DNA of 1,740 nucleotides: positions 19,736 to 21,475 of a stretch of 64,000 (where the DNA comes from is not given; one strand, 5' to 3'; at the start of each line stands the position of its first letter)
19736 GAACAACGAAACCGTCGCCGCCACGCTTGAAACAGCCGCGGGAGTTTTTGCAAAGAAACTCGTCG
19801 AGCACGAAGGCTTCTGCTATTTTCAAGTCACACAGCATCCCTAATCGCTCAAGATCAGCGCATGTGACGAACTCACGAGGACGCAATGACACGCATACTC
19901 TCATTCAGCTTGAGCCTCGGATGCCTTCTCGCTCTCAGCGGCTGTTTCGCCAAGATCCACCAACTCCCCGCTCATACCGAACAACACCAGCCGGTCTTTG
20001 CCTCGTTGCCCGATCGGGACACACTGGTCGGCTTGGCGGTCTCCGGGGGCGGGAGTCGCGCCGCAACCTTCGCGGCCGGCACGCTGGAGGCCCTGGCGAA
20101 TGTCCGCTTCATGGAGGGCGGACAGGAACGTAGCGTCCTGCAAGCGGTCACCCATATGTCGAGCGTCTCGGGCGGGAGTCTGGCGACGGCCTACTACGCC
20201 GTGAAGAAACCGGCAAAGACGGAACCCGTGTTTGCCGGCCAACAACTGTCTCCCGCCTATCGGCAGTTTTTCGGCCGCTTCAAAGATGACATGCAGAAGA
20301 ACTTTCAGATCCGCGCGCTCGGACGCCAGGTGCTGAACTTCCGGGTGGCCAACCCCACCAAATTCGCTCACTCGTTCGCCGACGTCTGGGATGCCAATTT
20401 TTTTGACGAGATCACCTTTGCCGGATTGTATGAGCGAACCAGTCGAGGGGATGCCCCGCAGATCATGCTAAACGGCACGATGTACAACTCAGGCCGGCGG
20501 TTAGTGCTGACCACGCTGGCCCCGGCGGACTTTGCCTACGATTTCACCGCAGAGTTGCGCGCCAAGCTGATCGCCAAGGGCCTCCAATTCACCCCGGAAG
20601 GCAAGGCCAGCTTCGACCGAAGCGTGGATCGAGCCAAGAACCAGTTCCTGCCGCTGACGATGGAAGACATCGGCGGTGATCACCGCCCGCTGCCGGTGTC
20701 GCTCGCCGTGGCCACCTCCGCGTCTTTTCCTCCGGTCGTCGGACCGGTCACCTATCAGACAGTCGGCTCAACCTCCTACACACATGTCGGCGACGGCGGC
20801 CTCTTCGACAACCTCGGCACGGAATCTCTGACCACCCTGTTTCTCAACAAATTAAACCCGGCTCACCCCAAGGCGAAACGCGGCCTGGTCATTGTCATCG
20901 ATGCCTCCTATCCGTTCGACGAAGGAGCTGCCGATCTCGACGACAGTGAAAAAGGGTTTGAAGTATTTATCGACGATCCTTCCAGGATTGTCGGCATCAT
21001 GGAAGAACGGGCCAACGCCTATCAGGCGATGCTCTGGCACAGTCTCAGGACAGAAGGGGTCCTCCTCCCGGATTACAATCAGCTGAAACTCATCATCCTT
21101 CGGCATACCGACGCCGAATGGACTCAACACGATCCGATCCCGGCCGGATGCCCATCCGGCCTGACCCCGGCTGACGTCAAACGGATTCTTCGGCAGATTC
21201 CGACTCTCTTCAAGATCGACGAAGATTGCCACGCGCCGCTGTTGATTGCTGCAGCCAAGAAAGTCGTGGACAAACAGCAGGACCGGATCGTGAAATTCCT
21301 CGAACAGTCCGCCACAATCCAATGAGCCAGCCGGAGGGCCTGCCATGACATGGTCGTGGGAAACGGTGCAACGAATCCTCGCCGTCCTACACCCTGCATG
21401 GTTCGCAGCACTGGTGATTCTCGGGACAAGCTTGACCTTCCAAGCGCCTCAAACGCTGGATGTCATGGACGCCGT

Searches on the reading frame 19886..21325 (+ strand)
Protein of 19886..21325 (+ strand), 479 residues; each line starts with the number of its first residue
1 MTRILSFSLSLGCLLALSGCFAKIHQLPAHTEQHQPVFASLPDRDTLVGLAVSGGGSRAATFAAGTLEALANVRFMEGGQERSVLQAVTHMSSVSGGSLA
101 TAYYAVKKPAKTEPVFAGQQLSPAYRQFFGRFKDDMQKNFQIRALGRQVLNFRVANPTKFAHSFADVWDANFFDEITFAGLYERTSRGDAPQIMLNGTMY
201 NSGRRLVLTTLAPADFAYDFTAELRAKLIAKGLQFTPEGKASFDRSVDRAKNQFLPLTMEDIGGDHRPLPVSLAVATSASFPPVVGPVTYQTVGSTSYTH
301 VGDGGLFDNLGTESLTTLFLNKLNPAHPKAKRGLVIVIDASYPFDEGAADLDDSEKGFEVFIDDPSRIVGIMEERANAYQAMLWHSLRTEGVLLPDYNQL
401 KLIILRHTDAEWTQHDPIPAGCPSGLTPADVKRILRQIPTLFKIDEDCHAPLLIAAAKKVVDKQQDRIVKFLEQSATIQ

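Call 71: search_protein_families(library=pfam, proteins=[window:19886-21325:+], max_evalue=0.0001)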
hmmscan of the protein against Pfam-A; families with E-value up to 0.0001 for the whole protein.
window:19886-21325:+ (479 aa): 2 families
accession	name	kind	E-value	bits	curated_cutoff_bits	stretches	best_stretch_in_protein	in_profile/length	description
PF01734.28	Patatin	-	1.3e-13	52.1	27.7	1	50-315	1-190/191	Patatin-like phospholipase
PF01735.24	PLA2_B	-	8.7e-05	21.6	23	0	48-101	1-53/491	Lysophospholipase catalytic domain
